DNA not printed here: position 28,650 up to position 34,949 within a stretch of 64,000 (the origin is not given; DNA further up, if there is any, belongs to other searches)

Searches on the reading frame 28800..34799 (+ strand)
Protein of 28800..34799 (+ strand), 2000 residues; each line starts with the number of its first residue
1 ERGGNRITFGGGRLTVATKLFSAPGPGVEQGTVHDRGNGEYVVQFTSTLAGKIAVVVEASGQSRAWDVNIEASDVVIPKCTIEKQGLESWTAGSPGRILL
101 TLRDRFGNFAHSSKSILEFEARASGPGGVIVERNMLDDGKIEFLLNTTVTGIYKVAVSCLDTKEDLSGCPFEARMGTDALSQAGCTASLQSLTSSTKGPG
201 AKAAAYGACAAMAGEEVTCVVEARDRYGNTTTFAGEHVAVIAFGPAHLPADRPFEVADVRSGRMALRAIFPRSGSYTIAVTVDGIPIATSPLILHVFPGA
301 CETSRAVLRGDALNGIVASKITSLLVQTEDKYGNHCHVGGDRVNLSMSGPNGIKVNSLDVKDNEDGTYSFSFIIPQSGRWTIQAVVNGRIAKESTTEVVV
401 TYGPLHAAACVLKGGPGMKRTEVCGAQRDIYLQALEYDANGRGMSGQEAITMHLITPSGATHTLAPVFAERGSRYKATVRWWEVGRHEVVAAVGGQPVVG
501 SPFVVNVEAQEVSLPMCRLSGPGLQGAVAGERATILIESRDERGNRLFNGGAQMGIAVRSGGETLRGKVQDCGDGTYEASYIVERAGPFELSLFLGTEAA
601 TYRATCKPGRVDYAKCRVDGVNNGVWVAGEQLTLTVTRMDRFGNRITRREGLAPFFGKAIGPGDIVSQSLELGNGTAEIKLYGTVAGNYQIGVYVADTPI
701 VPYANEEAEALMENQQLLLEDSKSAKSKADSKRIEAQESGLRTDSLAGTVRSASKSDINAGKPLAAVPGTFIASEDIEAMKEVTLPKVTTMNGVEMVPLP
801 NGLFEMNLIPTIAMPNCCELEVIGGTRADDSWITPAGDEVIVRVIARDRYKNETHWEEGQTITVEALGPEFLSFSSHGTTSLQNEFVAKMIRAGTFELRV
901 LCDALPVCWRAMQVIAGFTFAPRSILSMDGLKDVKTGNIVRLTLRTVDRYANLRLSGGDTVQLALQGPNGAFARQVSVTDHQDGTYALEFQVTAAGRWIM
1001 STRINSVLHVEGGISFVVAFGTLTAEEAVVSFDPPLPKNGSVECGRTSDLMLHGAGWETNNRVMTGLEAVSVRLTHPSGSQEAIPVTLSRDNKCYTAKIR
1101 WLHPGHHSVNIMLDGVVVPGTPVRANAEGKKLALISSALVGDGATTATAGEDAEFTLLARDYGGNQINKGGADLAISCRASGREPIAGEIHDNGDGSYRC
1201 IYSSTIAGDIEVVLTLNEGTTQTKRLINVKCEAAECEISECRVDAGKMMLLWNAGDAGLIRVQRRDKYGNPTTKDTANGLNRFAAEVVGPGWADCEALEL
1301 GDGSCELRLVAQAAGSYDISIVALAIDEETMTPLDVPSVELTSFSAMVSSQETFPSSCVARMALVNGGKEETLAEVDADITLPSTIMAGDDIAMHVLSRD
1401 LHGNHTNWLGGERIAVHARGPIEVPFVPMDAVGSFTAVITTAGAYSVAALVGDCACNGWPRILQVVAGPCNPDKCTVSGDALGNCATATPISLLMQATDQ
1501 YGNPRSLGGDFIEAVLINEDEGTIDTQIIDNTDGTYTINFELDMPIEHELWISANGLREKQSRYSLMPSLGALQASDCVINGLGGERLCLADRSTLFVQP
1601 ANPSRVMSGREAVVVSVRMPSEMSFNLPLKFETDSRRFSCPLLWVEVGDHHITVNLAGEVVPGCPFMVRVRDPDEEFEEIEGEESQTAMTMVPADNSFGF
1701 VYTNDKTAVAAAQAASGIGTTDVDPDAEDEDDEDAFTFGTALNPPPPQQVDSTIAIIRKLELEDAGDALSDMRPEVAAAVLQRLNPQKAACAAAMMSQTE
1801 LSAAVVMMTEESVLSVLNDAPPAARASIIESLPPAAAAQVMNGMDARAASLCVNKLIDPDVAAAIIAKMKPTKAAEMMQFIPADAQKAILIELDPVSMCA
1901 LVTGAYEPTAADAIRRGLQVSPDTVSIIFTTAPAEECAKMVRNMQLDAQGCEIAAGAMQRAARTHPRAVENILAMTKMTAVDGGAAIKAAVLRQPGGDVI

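Call 5: search_protein_families(library=pfam, proteins=[window:28800-34799:+], max_evalue=1)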
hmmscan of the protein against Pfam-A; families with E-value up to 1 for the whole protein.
window:28800-34799:+ (2000 aa): 12 families
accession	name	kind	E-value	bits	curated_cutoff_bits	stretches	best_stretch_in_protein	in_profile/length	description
PF00630.25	Filamin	-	4.4e-86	284.3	26.9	11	514-596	4-83/93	Filamin/ABP280 repeat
PF09134.16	Invasin_D3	-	1.2e-38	132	33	6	322-400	22-95/98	Invasin, domain 3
PF23616.1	Ig_GEX2_N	-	2.9e-15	56.7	27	0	314-382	12-87/105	GEX2 N-terminal Ig-like domain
PF03448.22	MgtE_N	-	1.1e-14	55.2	25.9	2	1812-1895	5-87/102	MgtE intracellular N domain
PF02369.22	Big_1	-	1.3e-10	41.6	34.9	1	326-397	23-91/93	Bacterial Ig-like domain (group 1)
PF13115.11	YtkA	-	1.1e-07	32.9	25.9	1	358-384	59-84/85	YtkA-like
PF01835.25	MG2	-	1.2e-06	29.3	32.8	1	340-398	33-94/96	MG2 domain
PF14841.11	FliG_M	-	1.5e-05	25.6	25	1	1859-1892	13-46/76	FliG middle domain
PF05751.16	FixH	-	0.0001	22.7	23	0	437-491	79-134/150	FixH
PF06312.18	Neurexophilin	-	0.035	14.1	27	0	31-76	78-123/210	Neurexophilin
PF09864.15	MliC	-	0.08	13.4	22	0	456-489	24-57/67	Membrane-bound lysozyme-inhibitor of c-type lysozyme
PF22091.2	DUF6941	-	0.21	12.4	27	0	268-293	98-123/125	Family of unknown function (DUF6941)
